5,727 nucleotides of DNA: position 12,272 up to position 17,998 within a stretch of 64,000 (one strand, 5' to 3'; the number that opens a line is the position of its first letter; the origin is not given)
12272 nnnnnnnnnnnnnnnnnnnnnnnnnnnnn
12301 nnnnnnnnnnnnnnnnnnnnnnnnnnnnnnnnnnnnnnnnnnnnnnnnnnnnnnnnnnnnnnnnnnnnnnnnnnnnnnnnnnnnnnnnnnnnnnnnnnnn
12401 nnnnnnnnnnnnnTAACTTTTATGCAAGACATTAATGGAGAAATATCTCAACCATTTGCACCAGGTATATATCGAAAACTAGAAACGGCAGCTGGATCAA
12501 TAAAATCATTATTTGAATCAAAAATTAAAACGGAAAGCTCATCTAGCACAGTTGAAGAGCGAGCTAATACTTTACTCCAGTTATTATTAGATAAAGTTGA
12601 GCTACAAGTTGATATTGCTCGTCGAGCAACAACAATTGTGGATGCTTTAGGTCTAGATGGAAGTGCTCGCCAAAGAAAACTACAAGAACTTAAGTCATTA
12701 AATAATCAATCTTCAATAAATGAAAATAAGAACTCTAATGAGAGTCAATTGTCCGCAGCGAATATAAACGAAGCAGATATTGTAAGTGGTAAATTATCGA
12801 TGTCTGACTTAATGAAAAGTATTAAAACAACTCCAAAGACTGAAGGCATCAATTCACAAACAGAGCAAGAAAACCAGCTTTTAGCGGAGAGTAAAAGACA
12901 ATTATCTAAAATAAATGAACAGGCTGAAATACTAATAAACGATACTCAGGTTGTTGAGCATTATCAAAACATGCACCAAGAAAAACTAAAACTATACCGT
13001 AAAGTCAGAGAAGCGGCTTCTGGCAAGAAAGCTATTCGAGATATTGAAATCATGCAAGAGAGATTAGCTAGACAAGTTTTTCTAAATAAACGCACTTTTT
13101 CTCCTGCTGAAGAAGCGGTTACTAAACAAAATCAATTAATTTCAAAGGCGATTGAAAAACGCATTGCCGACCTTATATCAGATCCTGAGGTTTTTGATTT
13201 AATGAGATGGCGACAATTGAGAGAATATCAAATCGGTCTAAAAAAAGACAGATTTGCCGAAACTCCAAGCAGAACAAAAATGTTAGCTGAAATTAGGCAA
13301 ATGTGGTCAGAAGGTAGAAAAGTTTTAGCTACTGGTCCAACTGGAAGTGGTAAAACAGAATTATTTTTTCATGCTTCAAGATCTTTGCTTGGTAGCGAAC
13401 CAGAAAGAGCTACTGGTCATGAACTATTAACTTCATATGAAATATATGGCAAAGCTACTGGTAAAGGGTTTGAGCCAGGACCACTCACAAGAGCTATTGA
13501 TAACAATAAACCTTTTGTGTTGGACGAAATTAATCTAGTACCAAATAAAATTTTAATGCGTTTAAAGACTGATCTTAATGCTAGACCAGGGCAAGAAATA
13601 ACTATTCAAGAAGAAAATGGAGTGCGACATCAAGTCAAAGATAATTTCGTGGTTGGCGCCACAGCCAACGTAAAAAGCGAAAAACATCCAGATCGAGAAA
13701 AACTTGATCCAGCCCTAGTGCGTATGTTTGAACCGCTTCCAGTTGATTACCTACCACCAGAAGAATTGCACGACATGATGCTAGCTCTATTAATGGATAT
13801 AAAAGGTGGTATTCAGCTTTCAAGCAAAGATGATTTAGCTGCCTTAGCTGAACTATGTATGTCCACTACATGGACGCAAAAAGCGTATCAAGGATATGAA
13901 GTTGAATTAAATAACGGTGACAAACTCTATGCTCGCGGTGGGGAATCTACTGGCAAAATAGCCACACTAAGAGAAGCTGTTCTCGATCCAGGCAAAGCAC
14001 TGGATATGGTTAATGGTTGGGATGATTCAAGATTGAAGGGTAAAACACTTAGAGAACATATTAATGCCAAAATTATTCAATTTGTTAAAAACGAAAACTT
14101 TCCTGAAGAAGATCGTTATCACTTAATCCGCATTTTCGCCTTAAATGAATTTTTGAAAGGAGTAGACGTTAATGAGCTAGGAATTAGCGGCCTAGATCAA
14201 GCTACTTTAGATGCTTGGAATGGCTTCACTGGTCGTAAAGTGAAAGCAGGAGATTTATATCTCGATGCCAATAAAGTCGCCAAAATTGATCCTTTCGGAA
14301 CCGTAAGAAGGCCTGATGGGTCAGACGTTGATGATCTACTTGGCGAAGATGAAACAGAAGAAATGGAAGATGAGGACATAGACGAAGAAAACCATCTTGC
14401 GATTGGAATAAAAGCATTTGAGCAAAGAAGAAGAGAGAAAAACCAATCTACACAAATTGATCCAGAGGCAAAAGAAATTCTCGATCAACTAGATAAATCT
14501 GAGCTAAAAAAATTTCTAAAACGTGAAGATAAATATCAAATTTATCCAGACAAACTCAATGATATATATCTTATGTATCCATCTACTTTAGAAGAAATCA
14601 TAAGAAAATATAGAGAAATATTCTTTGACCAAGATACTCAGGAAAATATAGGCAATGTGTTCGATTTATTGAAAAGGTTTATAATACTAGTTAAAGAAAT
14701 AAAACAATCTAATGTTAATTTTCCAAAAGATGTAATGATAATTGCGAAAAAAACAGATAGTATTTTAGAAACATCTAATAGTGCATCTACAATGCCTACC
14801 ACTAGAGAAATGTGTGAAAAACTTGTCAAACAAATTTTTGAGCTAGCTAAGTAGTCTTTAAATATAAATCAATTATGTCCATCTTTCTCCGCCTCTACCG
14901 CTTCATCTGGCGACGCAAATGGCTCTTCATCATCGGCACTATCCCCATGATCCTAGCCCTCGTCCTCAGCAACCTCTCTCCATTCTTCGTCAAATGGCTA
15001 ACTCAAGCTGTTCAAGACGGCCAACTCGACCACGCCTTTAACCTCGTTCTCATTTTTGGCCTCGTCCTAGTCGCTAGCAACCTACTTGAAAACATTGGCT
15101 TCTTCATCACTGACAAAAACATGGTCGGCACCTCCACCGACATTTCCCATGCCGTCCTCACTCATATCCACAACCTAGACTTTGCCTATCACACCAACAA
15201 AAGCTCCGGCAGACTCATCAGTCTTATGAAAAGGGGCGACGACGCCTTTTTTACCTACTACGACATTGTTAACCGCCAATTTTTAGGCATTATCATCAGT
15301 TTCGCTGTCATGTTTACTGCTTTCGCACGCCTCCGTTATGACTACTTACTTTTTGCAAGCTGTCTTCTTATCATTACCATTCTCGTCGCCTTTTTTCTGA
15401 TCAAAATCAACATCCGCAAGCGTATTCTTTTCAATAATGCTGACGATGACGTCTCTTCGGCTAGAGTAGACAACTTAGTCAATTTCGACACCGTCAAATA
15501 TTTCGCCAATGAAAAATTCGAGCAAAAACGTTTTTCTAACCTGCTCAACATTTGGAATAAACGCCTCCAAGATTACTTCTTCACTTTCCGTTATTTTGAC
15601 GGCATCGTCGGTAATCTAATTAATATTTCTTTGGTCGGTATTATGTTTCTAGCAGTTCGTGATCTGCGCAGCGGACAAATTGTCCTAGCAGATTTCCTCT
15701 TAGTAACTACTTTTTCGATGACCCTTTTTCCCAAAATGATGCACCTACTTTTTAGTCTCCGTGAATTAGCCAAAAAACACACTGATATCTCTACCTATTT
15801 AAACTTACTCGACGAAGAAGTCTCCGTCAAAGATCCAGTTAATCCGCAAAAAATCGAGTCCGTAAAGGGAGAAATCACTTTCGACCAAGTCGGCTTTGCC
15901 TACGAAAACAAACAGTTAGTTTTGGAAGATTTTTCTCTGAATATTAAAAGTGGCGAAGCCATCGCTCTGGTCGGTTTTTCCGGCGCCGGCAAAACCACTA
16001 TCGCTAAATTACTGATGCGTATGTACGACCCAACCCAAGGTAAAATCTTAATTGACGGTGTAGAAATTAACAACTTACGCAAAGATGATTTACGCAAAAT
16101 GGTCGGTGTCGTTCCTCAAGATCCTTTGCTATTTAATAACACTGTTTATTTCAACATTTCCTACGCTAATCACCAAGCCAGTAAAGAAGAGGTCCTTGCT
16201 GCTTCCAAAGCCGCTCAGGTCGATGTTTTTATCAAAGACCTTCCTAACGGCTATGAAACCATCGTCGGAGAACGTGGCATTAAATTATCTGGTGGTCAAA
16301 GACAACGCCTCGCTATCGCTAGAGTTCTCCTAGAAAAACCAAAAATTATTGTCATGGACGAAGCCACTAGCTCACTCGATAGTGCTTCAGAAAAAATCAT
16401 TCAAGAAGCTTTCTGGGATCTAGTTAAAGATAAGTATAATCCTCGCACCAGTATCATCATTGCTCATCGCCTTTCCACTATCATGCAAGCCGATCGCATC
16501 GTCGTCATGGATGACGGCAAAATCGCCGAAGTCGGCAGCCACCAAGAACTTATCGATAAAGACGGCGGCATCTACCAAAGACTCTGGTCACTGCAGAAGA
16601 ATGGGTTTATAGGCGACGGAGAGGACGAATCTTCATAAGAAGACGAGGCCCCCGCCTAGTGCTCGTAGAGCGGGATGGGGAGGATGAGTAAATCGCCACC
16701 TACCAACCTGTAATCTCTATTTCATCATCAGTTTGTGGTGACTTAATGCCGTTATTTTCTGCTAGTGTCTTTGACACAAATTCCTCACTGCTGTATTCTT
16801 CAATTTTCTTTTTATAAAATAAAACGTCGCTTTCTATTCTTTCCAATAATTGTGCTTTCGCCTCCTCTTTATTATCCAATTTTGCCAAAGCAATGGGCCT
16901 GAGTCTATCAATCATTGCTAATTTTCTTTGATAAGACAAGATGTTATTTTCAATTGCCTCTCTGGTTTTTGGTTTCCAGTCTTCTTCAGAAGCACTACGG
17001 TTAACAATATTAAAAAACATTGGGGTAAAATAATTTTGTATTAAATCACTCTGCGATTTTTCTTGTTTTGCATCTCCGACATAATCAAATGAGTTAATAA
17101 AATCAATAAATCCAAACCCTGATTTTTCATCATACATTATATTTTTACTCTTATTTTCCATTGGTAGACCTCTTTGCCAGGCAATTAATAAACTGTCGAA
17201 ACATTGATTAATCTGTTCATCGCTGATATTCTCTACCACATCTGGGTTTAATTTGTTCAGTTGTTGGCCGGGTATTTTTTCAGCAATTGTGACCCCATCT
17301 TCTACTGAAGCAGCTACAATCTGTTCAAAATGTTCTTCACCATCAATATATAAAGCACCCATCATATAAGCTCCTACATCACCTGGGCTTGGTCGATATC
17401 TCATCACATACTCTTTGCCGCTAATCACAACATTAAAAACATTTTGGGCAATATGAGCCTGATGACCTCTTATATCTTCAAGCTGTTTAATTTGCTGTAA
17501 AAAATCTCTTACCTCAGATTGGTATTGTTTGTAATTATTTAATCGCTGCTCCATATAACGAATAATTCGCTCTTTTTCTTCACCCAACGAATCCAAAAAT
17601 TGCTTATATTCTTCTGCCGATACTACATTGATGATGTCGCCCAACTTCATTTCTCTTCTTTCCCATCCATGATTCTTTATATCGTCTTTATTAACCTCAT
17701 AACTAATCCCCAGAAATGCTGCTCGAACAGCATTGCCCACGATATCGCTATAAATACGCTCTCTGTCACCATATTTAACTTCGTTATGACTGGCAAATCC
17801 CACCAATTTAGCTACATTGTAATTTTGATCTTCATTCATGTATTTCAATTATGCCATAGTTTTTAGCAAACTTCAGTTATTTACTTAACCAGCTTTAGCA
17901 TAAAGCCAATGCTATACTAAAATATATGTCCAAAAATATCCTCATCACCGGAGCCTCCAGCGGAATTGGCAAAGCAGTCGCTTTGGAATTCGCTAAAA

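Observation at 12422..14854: Unusually large MoxR/AAA_5-like ATPase with long N- and C-terminal extensions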

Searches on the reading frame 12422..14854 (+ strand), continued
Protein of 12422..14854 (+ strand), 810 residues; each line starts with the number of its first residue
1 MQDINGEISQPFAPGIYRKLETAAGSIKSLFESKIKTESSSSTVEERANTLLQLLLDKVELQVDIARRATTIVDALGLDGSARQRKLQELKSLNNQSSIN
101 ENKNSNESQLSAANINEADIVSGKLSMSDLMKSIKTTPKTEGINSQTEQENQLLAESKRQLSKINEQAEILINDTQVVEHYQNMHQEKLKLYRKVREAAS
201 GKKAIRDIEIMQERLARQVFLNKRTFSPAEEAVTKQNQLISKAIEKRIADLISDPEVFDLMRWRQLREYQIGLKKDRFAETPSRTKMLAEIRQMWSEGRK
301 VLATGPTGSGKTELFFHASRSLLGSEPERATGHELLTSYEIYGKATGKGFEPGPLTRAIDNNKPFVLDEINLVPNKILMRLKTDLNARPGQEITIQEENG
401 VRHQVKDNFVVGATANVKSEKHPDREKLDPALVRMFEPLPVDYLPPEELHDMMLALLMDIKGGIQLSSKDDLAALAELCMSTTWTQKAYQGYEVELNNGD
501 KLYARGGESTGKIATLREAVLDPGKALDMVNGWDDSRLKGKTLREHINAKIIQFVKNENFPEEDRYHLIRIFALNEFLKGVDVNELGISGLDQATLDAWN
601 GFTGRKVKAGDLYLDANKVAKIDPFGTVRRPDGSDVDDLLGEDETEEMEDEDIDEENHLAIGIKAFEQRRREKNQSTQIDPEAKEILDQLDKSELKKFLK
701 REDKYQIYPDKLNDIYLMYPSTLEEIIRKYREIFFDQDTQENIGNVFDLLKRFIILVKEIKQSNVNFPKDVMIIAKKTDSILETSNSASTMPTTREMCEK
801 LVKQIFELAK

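Call 89: find_related_loci(query=A1, collection=viral_contigs, flank=8000)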
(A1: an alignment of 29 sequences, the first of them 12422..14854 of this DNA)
Query A1 (810 aa) in viral_contigs; peptide patterns used: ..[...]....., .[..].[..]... (x = any residue, [..] = any of these).
600 stretches matched a pattern (row limit reached: there are more); 21 encode a relative of the query (tblastn E <= 1e-3); 21 distinct loci.
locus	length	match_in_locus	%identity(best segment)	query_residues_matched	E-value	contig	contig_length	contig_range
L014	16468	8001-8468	34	298-448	3e-9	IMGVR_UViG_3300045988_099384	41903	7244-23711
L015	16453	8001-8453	31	299-445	4e-9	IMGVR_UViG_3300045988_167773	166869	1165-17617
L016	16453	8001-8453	31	299-445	4e-9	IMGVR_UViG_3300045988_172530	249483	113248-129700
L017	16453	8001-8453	31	299-445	4e-9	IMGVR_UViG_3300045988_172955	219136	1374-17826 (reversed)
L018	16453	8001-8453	31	299-445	4e-9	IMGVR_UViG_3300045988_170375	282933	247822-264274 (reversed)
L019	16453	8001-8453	31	299-445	6e-9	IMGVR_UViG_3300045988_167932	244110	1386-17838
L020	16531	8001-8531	29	302-478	2e-8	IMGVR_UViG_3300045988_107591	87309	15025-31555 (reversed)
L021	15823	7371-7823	29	298-443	4e-8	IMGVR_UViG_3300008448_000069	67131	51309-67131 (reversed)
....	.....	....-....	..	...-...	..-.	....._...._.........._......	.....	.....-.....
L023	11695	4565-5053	30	298-457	2e-7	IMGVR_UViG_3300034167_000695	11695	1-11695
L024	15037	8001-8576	28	260-448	2e-6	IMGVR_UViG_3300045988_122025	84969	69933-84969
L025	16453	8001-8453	28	298-443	2e-6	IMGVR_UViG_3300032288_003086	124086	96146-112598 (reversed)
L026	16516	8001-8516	28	305-476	2e-6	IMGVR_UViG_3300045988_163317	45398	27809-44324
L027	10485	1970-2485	28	305-476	3e-6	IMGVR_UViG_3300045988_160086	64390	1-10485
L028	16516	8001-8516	29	305-476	4e-6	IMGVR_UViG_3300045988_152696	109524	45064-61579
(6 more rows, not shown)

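Call 106: search_protein_families(library=phrogs, proteins=[window:12422-14854:+, L012:7710-9647:+, L010:3711-5978:+], max_evalue=0.01)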
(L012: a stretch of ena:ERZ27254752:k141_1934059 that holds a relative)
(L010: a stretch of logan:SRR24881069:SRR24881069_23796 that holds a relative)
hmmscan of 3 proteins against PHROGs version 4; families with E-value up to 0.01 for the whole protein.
window:12422-14854:+ (810 aa): 2 families
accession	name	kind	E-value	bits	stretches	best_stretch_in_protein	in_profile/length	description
phrog_249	-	moron, auxiliary metabolic gene and host takeover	3.3e-11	44.1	1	173-453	74-287/380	porphyrin biosynthesis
phrog_16448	-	other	7.7e-09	35.4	1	283-432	434-581/680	ATPase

L012:7710-9647:+ (645 aa): 2 families
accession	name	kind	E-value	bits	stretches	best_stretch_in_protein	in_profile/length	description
phrog_1576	-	unknown function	0.00042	20.1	1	242-392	321-469/729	-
phrog_5359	-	unknown function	0.0032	18.1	0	493-604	63-177/229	-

L010:3711-5978:+ (755 aa): 0 families

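Call 108: list_cluster_members(proteins=[P0001, P0181, P0022])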
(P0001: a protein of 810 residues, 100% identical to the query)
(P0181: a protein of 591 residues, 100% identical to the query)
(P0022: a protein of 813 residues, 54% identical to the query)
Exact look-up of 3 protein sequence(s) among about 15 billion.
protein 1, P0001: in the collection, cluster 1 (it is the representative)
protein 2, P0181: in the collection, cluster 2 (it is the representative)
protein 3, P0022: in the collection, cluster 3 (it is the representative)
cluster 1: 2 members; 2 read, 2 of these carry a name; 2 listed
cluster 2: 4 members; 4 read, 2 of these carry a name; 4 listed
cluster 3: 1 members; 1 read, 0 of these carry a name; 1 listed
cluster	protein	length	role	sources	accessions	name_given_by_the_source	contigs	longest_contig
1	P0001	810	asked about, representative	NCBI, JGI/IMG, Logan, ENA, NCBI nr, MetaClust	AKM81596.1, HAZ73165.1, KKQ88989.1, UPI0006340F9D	MAG: hypothetical protein UT13_C0001G0636 [Candidatus Pacebacteria bacterium ... | MAG: hypothetical protein US01_C0001G0664 [candidate division TM6 bacterium ... | status=active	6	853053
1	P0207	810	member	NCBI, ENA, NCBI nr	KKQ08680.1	MAG: hypothetical protein US20_C0013G0030 [Candidatus Pacebacteria bacterium ...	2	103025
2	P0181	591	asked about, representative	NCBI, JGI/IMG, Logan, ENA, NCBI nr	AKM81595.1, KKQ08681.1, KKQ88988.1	MAG: hypothetical protein UT13_C0001G0635 [Candidatus Pacebacteria bacterium ... | MAG: hypothetical protein US01_C0001G0663 [candidate division TM6 bacterium ...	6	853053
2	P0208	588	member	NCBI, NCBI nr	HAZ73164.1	MAG TPA: hypothetical protein DCW58_01075 [Candidatus Pacebacteria bacterium] | hypothetical protein [Candidatus Paceibacterota bacterium]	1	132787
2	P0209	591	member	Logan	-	-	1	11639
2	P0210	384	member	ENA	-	-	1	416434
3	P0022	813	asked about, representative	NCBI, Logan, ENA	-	-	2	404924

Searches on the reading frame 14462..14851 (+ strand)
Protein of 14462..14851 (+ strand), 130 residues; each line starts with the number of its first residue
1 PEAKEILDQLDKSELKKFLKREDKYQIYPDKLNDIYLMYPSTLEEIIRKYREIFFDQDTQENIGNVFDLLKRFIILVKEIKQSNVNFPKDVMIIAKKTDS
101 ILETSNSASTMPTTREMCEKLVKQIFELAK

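Call 81: search_protein_families(library=pfam, proteins=[window:14462-14851:+], max_evalue=1)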
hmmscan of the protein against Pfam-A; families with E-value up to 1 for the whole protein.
window:14462-14851:+ (130 aa): 6 families
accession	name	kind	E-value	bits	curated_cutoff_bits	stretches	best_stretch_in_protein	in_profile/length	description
PF22252.2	PNGase_F-II_N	-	0.016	15.3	27.6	1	60-129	14-83/173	N-glycanase peptide, N-terminal domain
PF22944.1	DGKD_4H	-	0.023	15.5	27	1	68-128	16-78/120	Diacylglycerol kinase delta, helical domain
PF22506.2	Cj1289-like_C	-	0.092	13.3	27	1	16-66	5-57/91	Cj1289-like, C-terminal domain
PF20369.3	DUF6664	-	0.13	13.4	27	1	5-46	12-53/105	Family of unknown function (DUF6664)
PF05728.18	UPF0227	-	0.14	12.5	21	1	55-117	101-163/187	Uncharacterised protein family (UPF0227)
PF17410.7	Stevor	-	0.22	11.5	25.4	1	1-26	34-59/275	Subtelomeric Variable Open Reading frame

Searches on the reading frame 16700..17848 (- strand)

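Call 3: search_protein_families(library=pfam, proteins=[window:16700-17848:-], max_evalue=0.1)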
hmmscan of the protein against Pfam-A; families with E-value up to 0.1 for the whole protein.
window:16700-17848:- (382 aa): 4 families
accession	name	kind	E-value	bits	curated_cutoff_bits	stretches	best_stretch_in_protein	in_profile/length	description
PF13863.11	DUF4200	-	0.037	14.8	29.7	1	77-129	46-98/119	Domain of unknown function (DUF4200)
PF25762.1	HAUS1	-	0.051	13.8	40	0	304-360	131-190/236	HAUS augmin-like complex subunit 1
PF16133.10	DUF4844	-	0.053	14.1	25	0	31-107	24-100/117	Domain of unknown function (DUF4844)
PF01133.22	ER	-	0.076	13.6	25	0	211-253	22-65/98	Enhancer of rudimentary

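Call 4: search_protein_families(library=ncbifam, proteins=[window:16700-17848:-], max_evalue=0.1)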
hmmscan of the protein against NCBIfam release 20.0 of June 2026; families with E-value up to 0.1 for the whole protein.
window:16700-17848:- (382 aa): 0 families

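Call 6: search_protein_families(library=padloc, proteins=[window:16700-17848:-], max_evalue=0.1)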
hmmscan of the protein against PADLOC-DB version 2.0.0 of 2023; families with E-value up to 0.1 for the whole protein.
window:16700-17848:- (382 aa): 0 families
